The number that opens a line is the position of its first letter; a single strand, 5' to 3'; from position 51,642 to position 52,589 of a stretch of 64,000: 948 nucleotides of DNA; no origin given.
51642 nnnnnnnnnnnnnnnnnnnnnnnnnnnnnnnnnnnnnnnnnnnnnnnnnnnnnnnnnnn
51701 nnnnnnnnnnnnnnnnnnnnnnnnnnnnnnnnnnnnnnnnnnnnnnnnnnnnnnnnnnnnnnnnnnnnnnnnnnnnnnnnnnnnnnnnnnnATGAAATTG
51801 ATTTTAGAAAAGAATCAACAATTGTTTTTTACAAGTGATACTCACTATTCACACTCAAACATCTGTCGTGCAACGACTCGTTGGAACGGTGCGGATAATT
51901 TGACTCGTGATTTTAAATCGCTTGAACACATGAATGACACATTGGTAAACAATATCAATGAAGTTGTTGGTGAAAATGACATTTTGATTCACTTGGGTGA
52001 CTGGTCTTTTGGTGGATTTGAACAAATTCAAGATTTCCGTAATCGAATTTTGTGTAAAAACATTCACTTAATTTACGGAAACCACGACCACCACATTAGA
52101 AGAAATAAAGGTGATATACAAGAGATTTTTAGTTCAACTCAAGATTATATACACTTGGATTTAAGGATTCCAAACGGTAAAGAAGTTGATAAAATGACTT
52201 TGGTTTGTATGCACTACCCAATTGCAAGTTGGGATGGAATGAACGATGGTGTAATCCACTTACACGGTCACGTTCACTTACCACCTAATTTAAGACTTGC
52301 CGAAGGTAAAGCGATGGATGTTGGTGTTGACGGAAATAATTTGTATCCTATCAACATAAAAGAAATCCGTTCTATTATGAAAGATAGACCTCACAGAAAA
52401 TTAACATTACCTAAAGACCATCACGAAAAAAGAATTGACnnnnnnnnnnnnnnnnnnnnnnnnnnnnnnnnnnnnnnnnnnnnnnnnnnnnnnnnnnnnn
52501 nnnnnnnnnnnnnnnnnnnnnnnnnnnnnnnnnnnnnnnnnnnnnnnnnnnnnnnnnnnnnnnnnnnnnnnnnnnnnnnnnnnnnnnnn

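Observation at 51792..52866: Translationally coupled metallophosphoesterase and P-loop kinase: bacterial Pnkp-like RNA end-healing pair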

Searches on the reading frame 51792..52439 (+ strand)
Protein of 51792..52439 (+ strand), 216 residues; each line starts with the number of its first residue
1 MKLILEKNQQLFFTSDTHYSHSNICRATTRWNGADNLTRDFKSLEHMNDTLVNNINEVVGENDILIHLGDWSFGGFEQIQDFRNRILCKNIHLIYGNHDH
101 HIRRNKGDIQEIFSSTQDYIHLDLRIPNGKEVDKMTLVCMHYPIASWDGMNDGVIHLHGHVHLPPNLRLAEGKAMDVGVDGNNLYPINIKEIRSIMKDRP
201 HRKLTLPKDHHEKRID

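Call 3: search_protein_families(library=pfam, proteins=[window:51792-52439:+], max_evalue=0.01)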
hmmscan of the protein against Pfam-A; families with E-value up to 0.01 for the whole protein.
window:51792-52439:+ (216 aa): 0 families

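Call 4: search_protein_families(library=phrogs, proteins=[window:51792-52439:+], max_evalue=0.001)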
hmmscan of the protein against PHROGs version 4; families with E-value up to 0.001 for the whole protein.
window:51792-52439:+ (216 aa): 1 family
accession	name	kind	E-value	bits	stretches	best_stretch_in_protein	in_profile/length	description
phrog_547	-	other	1.9e-42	146.1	1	6-202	26-205/245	phosphoesterase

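Call 5: search_protein_families(library=ncbifam, proteins=[window:51792-52439:+], max_evalue=0.01)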
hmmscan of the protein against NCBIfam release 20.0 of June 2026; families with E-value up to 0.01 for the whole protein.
window:51792-52439:+ (216 aa): 0 families

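Call 6: search_solved_structures(query=window:51792-52439:+, max_evalue=1, show_alignments=3)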
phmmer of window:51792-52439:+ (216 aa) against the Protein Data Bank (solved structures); distinct sequences matched with E-value up to 1: 1.
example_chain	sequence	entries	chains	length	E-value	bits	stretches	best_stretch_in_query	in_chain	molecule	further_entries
1xm7_A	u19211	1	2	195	0.0023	21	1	8-121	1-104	hypothetical protein aq_1665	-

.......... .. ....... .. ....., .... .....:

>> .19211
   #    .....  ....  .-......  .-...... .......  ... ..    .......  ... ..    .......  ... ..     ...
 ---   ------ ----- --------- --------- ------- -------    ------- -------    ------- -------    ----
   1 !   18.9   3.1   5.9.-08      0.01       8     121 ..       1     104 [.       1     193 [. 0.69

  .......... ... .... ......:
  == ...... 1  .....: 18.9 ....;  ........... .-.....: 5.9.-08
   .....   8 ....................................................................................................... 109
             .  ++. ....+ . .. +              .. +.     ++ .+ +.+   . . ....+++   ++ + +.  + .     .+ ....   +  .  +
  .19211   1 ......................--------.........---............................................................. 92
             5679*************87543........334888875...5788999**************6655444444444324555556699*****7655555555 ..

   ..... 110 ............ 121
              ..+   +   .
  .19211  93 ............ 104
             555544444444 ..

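Call 12: search_protein_families(library=pfam, proteins=[window:51792-52439:+], max_evalue=1)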
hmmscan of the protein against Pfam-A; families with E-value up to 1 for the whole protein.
window:51792-52439:+ (216 aa): 1 family
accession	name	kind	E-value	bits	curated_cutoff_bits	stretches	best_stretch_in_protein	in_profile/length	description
PF11480.13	ImmE5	-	0.074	13.8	25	1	27-57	39-68/82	Colicin-E5 Imm protein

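Call 17: find_homologous_proteins(query=window:51792-52439:+, max_evalue=0.001)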
Query window:51792-52439:+ (216 aa): 6407 proteins with E <= 0.001 among 6426 candidates; the best 120 are listed.
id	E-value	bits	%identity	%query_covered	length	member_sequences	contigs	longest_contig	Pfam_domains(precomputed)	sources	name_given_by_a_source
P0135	8.6e-132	456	88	100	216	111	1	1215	-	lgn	-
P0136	5.0e-131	453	87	100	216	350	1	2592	-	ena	-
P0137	6.9e-126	437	83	100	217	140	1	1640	-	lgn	-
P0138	4.0e-125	434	82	100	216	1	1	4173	-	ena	-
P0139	1.1e-124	433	85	100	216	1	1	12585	-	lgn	-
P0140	1.3e-124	432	84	100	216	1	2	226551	-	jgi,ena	jgi:calcineurin-like phosphoesterase family protein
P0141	1.8e-124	432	83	100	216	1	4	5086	PF00149.34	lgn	-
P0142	5.0e-124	430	83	100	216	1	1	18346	-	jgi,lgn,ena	-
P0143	5.6e-124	430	81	100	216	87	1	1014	-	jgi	jgi:calcineurin-like phosphoesterase family protein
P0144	5.6e-124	430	84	100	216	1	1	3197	-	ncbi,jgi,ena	jgi:calcineurin-like phosphoesterase family protein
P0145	6.0e-124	430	84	100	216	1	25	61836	-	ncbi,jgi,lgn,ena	jgi:calcineurin-like phosphoesterase family protein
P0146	7.2e-124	430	83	100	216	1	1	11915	-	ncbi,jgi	jgi:calcineurin-like phosphoesterase family protein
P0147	1.2e-123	429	83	100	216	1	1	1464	-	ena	-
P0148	1.6e-123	429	81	100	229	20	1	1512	-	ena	-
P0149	1.6e-123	429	83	100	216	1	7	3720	-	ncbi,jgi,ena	jgi:calcineurin-like phosphoesterase family protein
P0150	1.6e-123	429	83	100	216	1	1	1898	PF00149.34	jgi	-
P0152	2.3e-123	428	83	100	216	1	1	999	PF00149.34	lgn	-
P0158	8.1e-123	426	83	100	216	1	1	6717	PF00149.34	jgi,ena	-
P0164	3.8e-122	424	81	100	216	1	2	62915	PF00149.34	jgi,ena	jgi:calcineurin-like phosphoesterase family protein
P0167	1.0e-121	423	81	100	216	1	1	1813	PF00149.34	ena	-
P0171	1.3e-119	416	81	100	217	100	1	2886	PF00149.34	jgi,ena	jgi:calcineurin-like phosphoesterase family protein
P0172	2.6e-119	415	81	100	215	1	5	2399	PF00149.34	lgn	-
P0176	4.1e-117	408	78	100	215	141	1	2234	PF00149.34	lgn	-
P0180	8.3e-116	404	77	100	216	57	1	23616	PF00149.34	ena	-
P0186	3.8e-114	398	77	98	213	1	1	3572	PF00149.34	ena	-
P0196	6.0e-111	388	76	100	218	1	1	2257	PF00149.34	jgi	jgi:calcineurin-like phosphoesterase family protein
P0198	1.2e-110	387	76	100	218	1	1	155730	PF00149.34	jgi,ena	jgi:calcineurin-like phosphoesterase family protein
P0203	2.9e-110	385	76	100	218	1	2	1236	PF00149.34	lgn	-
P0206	3.7e-110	385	76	100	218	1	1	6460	PF00149.34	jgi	-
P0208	4.5e-110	385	76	100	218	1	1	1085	PF00149.34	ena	-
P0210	4.8e-110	385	76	100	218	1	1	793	PF00149.34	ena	-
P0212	8.4e-110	384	75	100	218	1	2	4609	PF00149.34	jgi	-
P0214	8.9e-110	384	76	100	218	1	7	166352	PF00149.34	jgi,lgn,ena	-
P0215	9.5e-110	384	76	100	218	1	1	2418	PF00149.34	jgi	-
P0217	1.0e-109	384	76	100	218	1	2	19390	PF00149.34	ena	-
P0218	1.1e-109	384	76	100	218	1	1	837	PF00149.34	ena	-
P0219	1.1e-109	384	76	100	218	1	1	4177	PF00149.34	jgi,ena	jgi:calcineurin-like phosphoesterase family protein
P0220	1.3e-109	383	77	100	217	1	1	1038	PF00149.34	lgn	-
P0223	2.0e-109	383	76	100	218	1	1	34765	PF00149.34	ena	-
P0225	2.6e-109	382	75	100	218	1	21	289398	-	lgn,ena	-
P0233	1.1e-108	380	74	100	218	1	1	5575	PF00149.34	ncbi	-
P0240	1.0e-107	377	74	100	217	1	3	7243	PF00149.34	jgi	jgi:calcineurin-like phosphoesterase family protein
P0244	2.4e-107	376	76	100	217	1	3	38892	PF00149.34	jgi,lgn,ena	jgi:calcineurin-like phosphoesterase family protein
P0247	2.6e-107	376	74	100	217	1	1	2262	PF00149.34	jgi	jgi:calcineurin-like phosphoesterase family protein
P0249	5.1e-107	375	74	100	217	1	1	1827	PF00149.34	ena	-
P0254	9.9e-107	374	74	100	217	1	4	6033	PF00149.34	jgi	jgi:calcineurin-like phosphoesterase family protein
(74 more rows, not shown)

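Call 19: find_encoding_contigs(protein=P0140, flank=10000, max_places=2)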
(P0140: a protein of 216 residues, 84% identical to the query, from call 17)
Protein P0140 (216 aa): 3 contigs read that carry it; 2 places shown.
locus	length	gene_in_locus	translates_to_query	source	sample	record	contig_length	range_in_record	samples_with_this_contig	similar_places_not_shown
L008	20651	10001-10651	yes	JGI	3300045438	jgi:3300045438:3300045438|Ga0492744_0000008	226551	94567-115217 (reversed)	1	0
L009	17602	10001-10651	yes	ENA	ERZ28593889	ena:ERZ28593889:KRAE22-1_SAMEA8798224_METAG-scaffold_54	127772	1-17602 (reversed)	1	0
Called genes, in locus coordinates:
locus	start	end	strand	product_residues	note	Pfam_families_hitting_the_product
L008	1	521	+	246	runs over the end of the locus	PF19474:DUF6011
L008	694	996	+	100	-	PF03013:Pyr_excise (faint)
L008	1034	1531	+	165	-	PF01844:HNH, PF13395:HNH_4, PF14279:HNH_5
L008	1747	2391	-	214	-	-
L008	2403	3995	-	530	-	-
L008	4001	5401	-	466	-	-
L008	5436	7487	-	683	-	-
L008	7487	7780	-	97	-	-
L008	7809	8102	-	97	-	-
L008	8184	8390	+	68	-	-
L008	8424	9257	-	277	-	-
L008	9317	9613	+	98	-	-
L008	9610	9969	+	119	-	-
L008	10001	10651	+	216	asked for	-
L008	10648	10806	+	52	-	-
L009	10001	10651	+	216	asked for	-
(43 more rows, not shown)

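Call 20: find_encoding_contigs(protein=P0225, flank=10000, max_places=3)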
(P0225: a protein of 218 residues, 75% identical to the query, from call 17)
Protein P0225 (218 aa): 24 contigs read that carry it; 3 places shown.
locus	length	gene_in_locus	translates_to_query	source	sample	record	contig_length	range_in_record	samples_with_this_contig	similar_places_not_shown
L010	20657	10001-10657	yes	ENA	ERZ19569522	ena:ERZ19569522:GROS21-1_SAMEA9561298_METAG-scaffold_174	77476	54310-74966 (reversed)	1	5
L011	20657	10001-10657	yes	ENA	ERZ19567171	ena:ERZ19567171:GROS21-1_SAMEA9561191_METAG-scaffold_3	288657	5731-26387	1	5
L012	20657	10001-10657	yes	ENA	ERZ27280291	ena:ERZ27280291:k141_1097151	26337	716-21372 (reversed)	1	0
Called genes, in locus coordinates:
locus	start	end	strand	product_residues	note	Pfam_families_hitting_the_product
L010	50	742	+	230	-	PF00149:Metallophos, PF12850:Metallophos_2 (faint)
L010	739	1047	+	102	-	-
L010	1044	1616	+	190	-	PF18143:HAD_SAK_2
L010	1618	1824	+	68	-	-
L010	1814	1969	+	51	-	-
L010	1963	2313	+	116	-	-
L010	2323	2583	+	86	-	-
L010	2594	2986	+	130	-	-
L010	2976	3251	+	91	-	-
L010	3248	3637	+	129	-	-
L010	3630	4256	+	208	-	-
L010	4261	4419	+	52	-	-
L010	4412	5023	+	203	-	-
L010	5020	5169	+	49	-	-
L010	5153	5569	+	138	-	-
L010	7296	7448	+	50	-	-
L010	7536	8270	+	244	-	PF01743:PolyA_pol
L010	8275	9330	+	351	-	PF09511:RNA_lig_T4_1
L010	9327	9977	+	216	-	-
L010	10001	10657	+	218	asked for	-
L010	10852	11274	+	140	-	PF13671:AAA_33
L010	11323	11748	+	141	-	PF00254:FKBP_C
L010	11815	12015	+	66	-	-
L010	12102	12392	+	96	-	PF00085:Thioredoxin, PF00578:AhpC-TSA (weak), PF13098:Thioredoxin_2, PF13899:Thioredoxin_7, PF14595:Thioredoxin_9, PF13905:Thioredoxin_8 (weak)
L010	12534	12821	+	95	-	-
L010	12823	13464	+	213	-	-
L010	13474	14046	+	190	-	-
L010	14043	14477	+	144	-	-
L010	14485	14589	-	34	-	-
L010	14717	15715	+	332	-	-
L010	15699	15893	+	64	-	-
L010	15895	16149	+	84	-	PF24043:DUF7352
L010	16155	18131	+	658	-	PF26128:Gad2 (faint)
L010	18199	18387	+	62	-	-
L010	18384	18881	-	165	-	PF00210:Ferritin, PF02915:Rubrerythrin (faint)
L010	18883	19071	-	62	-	PF01165:Ribosomal_S21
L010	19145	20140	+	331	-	-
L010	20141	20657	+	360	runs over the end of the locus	-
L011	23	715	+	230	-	PF00149:Metallophos, PF12850:Metallophos_2 (faint)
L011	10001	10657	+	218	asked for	-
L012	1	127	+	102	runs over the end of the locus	-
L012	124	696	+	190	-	PF18143:HAD_SAK_2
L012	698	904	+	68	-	-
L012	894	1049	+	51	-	-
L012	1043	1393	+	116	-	-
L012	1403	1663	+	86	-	-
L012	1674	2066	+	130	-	-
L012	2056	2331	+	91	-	-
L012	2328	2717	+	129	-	-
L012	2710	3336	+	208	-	-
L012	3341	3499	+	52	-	-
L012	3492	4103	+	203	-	-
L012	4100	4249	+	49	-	-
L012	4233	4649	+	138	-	-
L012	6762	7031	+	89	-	-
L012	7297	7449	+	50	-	-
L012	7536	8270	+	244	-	PF01743:PolyA_pol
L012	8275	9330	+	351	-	PF09511:RNA_lig_T4_1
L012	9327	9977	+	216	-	-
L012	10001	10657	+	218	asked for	-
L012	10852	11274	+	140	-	PF13671:AAA_33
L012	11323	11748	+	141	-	PF00254:FKBP_C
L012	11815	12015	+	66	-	-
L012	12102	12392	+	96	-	PF00085:Thioredoxin, PF00578:AhpC-TSA (weak), PF13098:Thioredoxin_2, PF13899:Thioredoxin_7, PF14595:Thioredoxin_9, PF13905:Thioredoxin_8 (weak)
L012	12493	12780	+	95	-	-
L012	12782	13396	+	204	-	-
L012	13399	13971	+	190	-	-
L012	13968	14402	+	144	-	-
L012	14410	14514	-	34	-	-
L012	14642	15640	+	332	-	-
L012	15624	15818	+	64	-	-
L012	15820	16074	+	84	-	PF24043:DUF7352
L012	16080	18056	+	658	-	PF26128:Gad2 (faint)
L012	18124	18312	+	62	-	-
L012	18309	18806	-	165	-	PF00210:Ferritin, PF02915:Rubrerythrin (faint)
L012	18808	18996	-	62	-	PF01165:Ribosomal_S21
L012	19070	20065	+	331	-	-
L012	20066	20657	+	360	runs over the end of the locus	-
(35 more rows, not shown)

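Call 41: search_solved_structures(query=A2, max_evalue=1, show_alignments=3)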
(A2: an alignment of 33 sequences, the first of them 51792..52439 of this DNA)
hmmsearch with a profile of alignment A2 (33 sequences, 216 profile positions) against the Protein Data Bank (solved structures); distinct sequences matched with E-value up to 1: 1.
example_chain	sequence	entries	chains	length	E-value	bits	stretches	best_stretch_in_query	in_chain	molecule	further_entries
1xm7_A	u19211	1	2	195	5.1e-08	36.4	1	10-199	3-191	hypothetical protein aq_1665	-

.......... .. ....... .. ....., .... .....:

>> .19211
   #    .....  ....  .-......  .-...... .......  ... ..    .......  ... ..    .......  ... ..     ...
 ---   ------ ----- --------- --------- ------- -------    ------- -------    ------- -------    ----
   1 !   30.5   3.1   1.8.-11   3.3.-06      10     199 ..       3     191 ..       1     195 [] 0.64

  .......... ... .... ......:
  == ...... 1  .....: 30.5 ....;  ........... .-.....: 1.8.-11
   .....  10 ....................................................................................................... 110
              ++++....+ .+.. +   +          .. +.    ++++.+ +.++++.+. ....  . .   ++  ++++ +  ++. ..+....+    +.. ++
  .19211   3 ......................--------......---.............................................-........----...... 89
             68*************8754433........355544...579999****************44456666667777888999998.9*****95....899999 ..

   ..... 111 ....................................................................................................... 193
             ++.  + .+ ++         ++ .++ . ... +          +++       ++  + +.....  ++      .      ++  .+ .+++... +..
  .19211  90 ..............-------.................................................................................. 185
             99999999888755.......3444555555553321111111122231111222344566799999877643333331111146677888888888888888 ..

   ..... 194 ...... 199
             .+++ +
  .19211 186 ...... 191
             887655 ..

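Call 46: search_protein_families(library=pfam, proteins=[L010:9327-9974:+, L010:7536-8267:+, L010:1044-1613:+, L010:50-739:+], max_evalue=0.01)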
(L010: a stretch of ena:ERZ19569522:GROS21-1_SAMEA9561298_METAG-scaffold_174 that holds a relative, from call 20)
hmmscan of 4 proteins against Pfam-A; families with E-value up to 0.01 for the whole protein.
L010:9327-9974:+ (216 aa): 0 families

L010:7536-8267:+ (244 aa): 2 families
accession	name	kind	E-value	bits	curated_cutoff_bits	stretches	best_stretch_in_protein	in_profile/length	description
PF01743.26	PolyA_pol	-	1.2e-17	64.9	23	1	6-141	3-125/126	Poly A polymerase head domain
PF12627.12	PolyA_pol_RNAbd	-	0.0023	18.1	22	1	193-210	22-39/64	Probable RNA and SrmB- binding site of polymerase A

L010:1044-1613:+ (190 aa): 1 family
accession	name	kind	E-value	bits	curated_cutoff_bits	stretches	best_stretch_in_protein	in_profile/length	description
PF18143.6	HAD_SAK_2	-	8.1e-21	75.3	27.5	1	3-177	1-135/139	HAD domain in Swiss Army Knife RNA repair proteins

L010:50-739:+ (230 aa): 3 families
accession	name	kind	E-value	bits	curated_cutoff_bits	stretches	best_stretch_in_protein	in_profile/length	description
PF00149.33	Metallophos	-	9.5e-18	65.7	21.5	1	4-187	2-190/191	Calcineurin-like phosphoesterase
PF12850.12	Metallophos_2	-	9.8e-06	26.1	27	1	4-188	2-119/154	Calcineurin-like phosphoesterase superfamily domain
PF14582.11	Metallophos_3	-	0.0023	17.8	28.2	0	141-190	176-224/259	Metallophosphoesterase, calcineurin superfamily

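Call 52: predict_structure(alignment_id=A3)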
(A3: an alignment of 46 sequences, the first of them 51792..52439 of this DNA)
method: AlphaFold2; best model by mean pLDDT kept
length: 216 residues; sequences in the alignment: 46
mean_pLDDT: 80.1   pTM: 0.83
mean pLDDT of the five models: 80.1, 78.2, 76.6, 76.2, 75.6
residues with pLDDT >= 90: 81; 70-90: 80; 50-70: 39; < 50: 16
segments of 3 or more residues with pLDDT < 50: 22-29, 212-216
pLDDT, mean of each block of 10 residues (from residue 1): 94 80 46 56 86 95 93 71 93 87 85 92 92 92 60 80 77 82 89 90 62 44
secondary structure, 60 per line:
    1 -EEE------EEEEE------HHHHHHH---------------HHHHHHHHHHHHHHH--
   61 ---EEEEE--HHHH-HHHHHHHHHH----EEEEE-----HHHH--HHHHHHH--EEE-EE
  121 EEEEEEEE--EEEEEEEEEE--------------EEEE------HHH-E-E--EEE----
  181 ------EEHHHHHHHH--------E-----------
elements in order: E2-4 E11-15 H22-28 H44-58 E64-68 H71-74 H76-85 E90-94 H100-103 H106-112 E115-117 E119-128 E131-140 E155-158 E174-176 H189-196

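Call 56: search_protein_families(library=phrogs, proteins=[L010:9327-9974:+], max_evalue=0.001)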
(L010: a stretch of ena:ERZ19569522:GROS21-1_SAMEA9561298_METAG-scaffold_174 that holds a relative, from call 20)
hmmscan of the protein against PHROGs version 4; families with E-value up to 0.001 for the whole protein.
L010:9327-9974:+ (216 aa): 1 family
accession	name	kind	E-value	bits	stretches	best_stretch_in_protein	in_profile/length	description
phrog_14949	-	unknown function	5.9e-33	115.4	1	1-211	4-237/240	-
